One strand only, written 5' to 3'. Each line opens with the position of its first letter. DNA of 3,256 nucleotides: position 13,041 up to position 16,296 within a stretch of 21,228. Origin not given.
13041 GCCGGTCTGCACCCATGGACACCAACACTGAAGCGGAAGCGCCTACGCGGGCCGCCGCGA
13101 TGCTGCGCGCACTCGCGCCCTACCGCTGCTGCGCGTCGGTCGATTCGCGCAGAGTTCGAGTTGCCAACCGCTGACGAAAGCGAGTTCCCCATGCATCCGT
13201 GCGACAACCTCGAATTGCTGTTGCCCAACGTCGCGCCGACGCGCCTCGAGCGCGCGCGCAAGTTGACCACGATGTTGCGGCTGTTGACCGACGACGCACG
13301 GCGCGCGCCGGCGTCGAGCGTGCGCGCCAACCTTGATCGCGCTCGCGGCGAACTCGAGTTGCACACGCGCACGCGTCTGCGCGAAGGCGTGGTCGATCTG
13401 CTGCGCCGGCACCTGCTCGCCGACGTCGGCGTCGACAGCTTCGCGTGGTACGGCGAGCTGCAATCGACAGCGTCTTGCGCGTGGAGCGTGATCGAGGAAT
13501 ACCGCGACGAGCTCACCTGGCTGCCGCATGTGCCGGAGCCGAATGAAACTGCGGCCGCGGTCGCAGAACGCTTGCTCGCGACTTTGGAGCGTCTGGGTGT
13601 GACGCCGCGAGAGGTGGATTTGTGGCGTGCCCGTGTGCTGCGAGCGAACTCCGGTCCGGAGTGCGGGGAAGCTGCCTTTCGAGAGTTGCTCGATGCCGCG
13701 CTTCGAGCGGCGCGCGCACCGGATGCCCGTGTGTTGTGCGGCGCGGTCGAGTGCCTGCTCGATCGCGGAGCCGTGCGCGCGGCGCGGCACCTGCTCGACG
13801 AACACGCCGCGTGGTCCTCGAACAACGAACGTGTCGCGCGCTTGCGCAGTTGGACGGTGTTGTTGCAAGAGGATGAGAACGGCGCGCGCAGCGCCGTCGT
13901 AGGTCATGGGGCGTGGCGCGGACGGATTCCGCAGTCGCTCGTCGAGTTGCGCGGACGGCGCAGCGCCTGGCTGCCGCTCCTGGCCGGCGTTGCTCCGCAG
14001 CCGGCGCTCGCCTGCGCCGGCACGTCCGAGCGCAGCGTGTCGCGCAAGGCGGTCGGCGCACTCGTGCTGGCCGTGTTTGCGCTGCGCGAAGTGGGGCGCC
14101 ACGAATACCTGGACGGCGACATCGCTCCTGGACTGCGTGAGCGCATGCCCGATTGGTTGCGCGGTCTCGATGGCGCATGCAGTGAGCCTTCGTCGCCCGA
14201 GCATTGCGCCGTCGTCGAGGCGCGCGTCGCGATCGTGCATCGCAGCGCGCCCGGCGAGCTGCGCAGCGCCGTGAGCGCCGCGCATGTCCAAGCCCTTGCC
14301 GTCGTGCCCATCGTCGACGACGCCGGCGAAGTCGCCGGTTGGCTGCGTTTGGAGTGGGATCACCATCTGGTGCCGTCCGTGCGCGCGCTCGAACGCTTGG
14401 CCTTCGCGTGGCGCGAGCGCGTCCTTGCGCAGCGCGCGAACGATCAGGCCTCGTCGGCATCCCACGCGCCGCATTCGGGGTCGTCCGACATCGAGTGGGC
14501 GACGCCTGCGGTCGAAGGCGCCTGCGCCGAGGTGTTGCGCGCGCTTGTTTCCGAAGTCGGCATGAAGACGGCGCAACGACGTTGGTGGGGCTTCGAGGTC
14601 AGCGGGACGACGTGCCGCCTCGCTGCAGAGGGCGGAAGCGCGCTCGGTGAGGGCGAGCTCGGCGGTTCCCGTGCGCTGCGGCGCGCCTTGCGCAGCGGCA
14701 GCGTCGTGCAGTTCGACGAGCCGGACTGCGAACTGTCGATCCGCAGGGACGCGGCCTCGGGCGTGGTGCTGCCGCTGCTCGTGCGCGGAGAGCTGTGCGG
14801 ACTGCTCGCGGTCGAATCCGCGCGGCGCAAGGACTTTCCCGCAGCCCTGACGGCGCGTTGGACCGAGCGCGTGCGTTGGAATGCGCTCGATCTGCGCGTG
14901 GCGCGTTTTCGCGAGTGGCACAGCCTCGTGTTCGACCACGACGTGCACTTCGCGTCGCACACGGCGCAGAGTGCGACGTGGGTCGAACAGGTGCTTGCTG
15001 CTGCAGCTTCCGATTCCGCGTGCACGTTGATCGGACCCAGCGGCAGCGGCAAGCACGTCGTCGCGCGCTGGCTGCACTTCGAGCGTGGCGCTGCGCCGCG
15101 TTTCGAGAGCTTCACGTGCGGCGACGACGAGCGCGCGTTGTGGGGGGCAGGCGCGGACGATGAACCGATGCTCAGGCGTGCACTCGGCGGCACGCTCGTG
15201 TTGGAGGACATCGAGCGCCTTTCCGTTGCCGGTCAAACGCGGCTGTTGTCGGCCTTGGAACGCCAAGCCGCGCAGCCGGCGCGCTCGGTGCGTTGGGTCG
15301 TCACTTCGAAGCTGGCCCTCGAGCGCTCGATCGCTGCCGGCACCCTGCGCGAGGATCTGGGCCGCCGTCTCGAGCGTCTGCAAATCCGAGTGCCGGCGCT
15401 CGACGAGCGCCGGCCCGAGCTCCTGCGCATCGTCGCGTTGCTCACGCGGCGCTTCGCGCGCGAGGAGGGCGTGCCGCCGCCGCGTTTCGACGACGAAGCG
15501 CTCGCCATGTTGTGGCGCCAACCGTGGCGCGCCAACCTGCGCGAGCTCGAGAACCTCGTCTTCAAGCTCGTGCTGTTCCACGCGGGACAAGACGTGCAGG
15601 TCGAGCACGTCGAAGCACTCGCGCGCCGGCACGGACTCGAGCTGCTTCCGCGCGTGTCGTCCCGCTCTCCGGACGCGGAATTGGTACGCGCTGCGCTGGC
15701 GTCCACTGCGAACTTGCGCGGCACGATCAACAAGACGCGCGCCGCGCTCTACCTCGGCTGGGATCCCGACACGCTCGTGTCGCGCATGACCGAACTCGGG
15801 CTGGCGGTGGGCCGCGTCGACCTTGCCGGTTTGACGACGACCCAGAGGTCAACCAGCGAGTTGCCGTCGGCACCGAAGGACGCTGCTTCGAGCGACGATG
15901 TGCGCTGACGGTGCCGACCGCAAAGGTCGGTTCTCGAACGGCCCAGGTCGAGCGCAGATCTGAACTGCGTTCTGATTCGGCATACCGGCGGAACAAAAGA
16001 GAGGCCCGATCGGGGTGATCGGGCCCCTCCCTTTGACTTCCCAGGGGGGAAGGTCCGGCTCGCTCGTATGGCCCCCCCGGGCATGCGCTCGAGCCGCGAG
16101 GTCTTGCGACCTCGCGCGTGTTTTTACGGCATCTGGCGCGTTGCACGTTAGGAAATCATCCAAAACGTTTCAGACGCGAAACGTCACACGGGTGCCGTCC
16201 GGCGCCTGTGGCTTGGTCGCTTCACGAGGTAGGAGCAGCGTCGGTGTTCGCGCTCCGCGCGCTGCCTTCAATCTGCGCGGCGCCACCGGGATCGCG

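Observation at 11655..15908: Translationally coupled three-gene regulatory module: a sigma region-4-like protein, a repeat protein, and a 915-aa GAF/AAA+ regulator with degenerate sigma-54-activator motifs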

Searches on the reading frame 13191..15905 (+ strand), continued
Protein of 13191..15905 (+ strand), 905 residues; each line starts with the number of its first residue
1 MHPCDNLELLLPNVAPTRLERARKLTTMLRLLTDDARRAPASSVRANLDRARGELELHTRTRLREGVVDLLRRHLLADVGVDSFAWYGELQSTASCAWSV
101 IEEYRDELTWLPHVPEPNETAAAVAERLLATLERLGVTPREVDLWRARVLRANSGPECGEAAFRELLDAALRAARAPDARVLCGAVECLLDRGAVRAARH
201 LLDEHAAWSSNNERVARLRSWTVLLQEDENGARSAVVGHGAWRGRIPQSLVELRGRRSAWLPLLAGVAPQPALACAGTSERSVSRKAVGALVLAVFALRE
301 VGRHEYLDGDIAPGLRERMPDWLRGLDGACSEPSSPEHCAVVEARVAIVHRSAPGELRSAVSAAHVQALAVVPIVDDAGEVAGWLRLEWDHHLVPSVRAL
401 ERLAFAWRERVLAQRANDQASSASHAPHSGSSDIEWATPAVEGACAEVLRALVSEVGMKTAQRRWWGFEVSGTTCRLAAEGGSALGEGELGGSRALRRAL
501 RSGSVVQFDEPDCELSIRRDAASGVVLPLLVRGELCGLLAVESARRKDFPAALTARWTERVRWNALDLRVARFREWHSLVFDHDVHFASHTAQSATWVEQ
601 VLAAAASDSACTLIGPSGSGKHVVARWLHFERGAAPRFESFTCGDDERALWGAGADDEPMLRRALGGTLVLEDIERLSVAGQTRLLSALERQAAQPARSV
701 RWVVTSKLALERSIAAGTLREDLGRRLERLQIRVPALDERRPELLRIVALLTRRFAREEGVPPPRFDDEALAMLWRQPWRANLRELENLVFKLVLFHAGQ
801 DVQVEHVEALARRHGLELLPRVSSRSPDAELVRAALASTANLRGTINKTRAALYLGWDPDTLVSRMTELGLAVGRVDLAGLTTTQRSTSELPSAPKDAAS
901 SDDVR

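Call 27: search_solved_structures(query=window:13191-15905:+, max_evalue=0.001, show_alignments=4)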
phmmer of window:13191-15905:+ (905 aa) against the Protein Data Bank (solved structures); distinct sequences matched with E-value up to 0.001: 35.
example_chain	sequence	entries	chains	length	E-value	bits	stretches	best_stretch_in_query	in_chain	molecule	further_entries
6luf_A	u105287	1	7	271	2e-20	75.9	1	604-807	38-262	Flagellar regulatory protein C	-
4qhs_A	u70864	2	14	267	2.7e-20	75.5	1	604-807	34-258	Flagellar regulatory protein C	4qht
5m7n_A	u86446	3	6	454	8.2e-20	73.9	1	603-826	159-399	Nitrogen assimilation regulatory protein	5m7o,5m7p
6lua_A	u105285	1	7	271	1.9e-19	72.7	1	604-807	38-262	Flagellar regulatory protein C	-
4l4u_A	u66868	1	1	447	2.5e-18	68.9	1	598-870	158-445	Transcriptional regulator (NtrC family)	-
1ojl_A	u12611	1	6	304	3.9e-18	68.3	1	598-866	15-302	TRANSCRIPTIONAL REGULATORY PROTEIN ZRAR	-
1ny6_A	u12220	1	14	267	2e-17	66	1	598-803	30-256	transcriptional regulator (NtrC family)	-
4ly6_A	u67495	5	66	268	2e-17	65.9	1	598-803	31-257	Transcriptional regulator (NtrC family)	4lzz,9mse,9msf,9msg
1ny5_A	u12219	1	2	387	3.4e-17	65.2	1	598-803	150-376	transcriptional regulator (NtrC family)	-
7v2b_A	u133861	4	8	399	3.5e-17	65.2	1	600-796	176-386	VpsR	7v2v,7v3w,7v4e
6jdi_A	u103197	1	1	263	4.4e-17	64.8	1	593-798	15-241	Nitrogen assimilation regulatory protein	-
6jdl_A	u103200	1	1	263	5.6e-17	64.5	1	593-798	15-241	Nitrogen assimilation regulatory protein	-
7ejw_C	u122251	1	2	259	5.8e-17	64.4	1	593-798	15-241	Transcriptional regulator FleQ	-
5exp_A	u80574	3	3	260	5.9e-17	64.4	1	593-798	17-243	Transcriptional regulator FleQ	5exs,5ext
6j7e_A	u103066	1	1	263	6.1e-17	64.4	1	593-798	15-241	Nitrogen assimilation regulatory protein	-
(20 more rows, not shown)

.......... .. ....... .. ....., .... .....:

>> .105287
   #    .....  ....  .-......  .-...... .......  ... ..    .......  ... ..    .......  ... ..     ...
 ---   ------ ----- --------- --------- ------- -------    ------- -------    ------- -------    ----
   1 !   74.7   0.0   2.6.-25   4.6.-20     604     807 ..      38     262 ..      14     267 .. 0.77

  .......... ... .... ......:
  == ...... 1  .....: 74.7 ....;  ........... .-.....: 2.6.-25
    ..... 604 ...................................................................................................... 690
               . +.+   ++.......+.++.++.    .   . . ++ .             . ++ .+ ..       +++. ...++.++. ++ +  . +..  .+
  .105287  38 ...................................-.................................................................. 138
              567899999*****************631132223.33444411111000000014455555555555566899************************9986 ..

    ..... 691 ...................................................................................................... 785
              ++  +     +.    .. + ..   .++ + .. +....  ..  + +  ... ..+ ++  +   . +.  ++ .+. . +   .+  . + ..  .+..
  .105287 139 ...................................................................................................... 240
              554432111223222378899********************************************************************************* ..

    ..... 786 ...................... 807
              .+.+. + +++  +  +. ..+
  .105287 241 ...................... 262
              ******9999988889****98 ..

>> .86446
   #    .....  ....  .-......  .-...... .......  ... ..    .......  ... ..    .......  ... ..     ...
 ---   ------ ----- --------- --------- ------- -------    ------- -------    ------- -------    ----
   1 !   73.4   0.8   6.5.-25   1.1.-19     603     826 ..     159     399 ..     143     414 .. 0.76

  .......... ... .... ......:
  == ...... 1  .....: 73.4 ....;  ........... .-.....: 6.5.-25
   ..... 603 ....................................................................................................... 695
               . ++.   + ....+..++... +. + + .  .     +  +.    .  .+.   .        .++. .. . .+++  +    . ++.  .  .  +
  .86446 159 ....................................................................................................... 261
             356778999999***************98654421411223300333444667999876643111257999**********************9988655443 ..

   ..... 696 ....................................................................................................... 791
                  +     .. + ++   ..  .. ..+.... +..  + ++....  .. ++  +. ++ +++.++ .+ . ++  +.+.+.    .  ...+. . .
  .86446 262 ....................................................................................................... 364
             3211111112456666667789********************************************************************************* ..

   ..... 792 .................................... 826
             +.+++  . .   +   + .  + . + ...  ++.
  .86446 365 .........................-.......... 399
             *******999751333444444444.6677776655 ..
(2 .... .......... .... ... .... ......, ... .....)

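Call 30: find_related_loci(query=A4, collection=genome_contigs, flank=6000)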
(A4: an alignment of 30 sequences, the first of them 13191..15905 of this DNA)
Query A4 (905 aa) in genome_contigs; peptide patterns used: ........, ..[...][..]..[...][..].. (x = any residue, [..] = any of these).
133 stretches matched a pattern; 111 encode a relative of the query (tblastn E <= 1e-3); the best 80 are kept; 78 distinct loci.
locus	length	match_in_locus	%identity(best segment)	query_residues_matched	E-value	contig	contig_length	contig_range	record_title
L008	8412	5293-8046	46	1-871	0e+0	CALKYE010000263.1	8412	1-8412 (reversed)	MAG TPA_asm: uncultured Planctomycetia bacterium isolate SRR6227243_bin.49_CONCOCT_v1.1_MAG genome assembly, contig: ERZ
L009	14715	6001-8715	46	5-897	0e+0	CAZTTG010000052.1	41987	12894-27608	MAG TPA_asm: uncultured Planctomycetaceae bacterium isolate binchicken_co97_508 genome assembly, contig: NODE_3589_lengt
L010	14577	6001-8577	48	1-869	0e+0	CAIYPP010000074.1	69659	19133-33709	MAG: uncultured planctomycete isolate LaPlata-b_bin-0967 genome assembly, contig: bin-0967:074/160, whole genome shotgun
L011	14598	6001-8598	47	1-873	0e+0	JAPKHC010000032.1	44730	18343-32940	MAG: Planctomycetota bacterium isolate PDA_C_MAG.29 MAG.29_32, whole genome shotgun sequence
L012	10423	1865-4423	46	1-870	0e+0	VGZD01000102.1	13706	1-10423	MAG: Planctomycetota bacterium isolate M_DeepCast_65m_m2_061 M_DeepCast_65m_m2_061_Ga0194120_10008352, whole genome shot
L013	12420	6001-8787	44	1-901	0e+0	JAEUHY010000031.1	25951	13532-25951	MAG: Planctomycetota bacterium isolate new MAG-29 k141_1451651, whole genome shotgun sequence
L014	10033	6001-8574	49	1-870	0e+0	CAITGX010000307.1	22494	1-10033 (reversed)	MAG: uncultured planctomycete isolate Erken-D4_bin-1070 genome assembly, contig: bin-1070:307/487, whole genome shotgun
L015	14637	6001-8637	43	5-872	2e-180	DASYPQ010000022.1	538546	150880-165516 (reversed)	MAG TPA_asm: Planctomycetota bacterium isolate SMAG_U4461 k141_1264410, whole genome shotgun sequence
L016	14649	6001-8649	43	5-871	7e-174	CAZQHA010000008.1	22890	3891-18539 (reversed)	MAG TPA_asm: uncultured Planctomycetaceae bacterium isolate SRP287051_co1_201 genome assembly, contig: NODE_3292_length_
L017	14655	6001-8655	43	5-872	2e-171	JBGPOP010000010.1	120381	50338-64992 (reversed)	MAG: Planctomycetota bacterium isolate OBJ_0618_7090110_189 k141_1257233_length_120381_cov_24.6480, whole genome shotgun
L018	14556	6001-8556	43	5-871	4e-168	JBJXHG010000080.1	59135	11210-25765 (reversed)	MAG: Planctomycetota bacterium isolate F1F2.bin.111 k127_348881, whole genome shotgun sequence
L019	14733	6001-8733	41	1-893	5e-168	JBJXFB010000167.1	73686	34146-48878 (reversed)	MAG: Planctomycetota bacterium isolate F1F2.bin.70 k127_6976006, whole genome shotgun sequence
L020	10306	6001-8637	42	3-872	4e-164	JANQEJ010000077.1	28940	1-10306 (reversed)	MAG: Planctomycetota bacterium isolate PL23a_bin.129 k99_675239, whole genome shotgun sequence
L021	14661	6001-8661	42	3-871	1e-159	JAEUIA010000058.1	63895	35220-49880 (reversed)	MAG: Planctomycetota bacterium isolate new MAG-31 k141_2513479, whole genome shotgun sequence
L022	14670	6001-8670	43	3-877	3e-159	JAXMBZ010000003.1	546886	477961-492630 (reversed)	MAG: Planctomycetota bacterium isolate STL-PLA49 C2.167.fa-3, whole genome shotgun sequence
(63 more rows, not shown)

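Call 54: search_protein_families(library=pfam, alignment_id=A4, max_evalue=0.1)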
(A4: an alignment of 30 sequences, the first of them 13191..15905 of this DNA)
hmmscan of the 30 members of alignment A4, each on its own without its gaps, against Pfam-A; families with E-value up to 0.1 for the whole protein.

A. member 1, window:13191-15905:+ (905 aa): 7 families
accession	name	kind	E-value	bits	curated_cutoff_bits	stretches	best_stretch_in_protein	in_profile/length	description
PF14532.12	Sigma54_activ_2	-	3.8e-15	56.8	25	1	598-737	11-138/138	Sigma-54 interaction domain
PF00158.32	Sigma54_activat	-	3.5e-14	53.3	20.2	1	591-732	5-167/168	Sigma-54 interaction domain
PF25601.1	AAA_lid_14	-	5e-11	42.7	27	1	739-812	2-75/87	AAA+ ATPase lid domain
PF01590.32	GAF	-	2.4e-05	25.3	22.4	0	487-549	53-114/133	GAF domain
PF13185.12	GAF_2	-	0.00041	21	28.6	0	461-551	20-118/136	GAF domain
PF02954.25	HTH_8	-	0.011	15.9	22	1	834-868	12-41/42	Bacterial regulatory protein, Fis family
PF14559.12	TPR_19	-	0.027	15.2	25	1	164-220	11-66/68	Tetratricopeptide repeat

B. families by the number of members that match (of 30 scanned): 20 families
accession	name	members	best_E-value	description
PF14532.12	Sigma54_activ_2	30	1.3e-16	Sigma-54 interaction domain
PF25601.1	AAA_lid_14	30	2.1e-16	AAA+ ATPase lid domain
PF00158.32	Sigma54_activat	29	3.1e-20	Sigma-54 interaction domain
PF02954.25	HTH_8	25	5.1e-05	Bacterial regulatory protein, Fis family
PF01590.32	GAF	22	7.2e-07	GAF domain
PF13185.12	GAF_2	19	2.2e-07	GAF domain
PF13492.12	GAF_3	9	1.3e-05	GAF domain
PF05729.18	NACHT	5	0.0012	NACHT domain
PF14559.12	TPR_19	5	0.0028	Tetratricopeptide repeat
PF00004.35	AAA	3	0.0095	ATPase family associated with various cellular activities (AAA)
PF07728.20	AAA_5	3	0.012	AAA domain (dynein-related subfamily)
PF13401.12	AAA_22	2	6.6e-06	AAA domain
PF13191.12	AAA_16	2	7.7e-05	AAA ATPase domain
PF13671.12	AAA_33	2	0.013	AAA domain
PF13481.12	AAA_25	1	0.017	AAA domain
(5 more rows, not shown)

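Call 78: search_protein_families(library=padloc, proteins=[window:13191-15905:+], max_evalue=0.01)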
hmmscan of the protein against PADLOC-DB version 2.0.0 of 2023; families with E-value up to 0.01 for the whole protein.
window:13191-15905:+ (905 aa): 3 families
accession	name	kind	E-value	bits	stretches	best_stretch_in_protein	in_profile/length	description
PDLC01995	RtcR_PspF2--CARF_AAA_HTH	-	8.2e-28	95.7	1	593-871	175-480/481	-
PDLC01993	RtcR--CARF_AAA_HTH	-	1.3e-14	51.6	1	644-811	257-436/523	-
PDLC01994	RtcR_PspF1--CARF_AAA_HTH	-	5.3e-08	30.3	1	647-810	232-396/468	-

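Call 81: list_cluster_members(proteins=[window:13191-15905:+, window:12449-13171:+, window:11655-12446:+, window:11664-12446:+])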
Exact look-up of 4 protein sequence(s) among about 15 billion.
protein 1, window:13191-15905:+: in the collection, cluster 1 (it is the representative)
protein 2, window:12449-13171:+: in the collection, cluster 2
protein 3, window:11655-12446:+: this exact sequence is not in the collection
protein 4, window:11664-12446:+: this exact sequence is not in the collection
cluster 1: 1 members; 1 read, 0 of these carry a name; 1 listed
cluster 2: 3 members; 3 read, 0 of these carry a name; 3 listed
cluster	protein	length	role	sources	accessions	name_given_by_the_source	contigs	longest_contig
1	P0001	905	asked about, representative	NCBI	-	-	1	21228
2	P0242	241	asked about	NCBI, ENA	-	-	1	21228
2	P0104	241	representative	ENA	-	-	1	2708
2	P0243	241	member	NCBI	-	-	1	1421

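Call 82: find_encoding_contigs(protein=P0001, flank=10000, max_places=2)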
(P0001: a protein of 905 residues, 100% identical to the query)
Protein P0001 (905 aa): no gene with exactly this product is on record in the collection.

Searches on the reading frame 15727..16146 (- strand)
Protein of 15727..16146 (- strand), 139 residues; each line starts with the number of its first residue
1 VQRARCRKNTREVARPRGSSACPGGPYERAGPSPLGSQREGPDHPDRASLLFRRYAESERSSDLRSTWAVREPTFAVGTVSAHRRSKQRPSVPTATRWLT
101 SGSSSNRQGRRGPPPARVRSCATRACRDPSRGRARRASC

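Call 8: search_protein_families(library=pfam, proteins=[window:15727-16146:-], max_evalue=0.001)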
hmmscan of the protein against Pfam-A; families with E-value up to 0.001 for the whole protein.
window:15727-16146:- (139 aa): 0 families
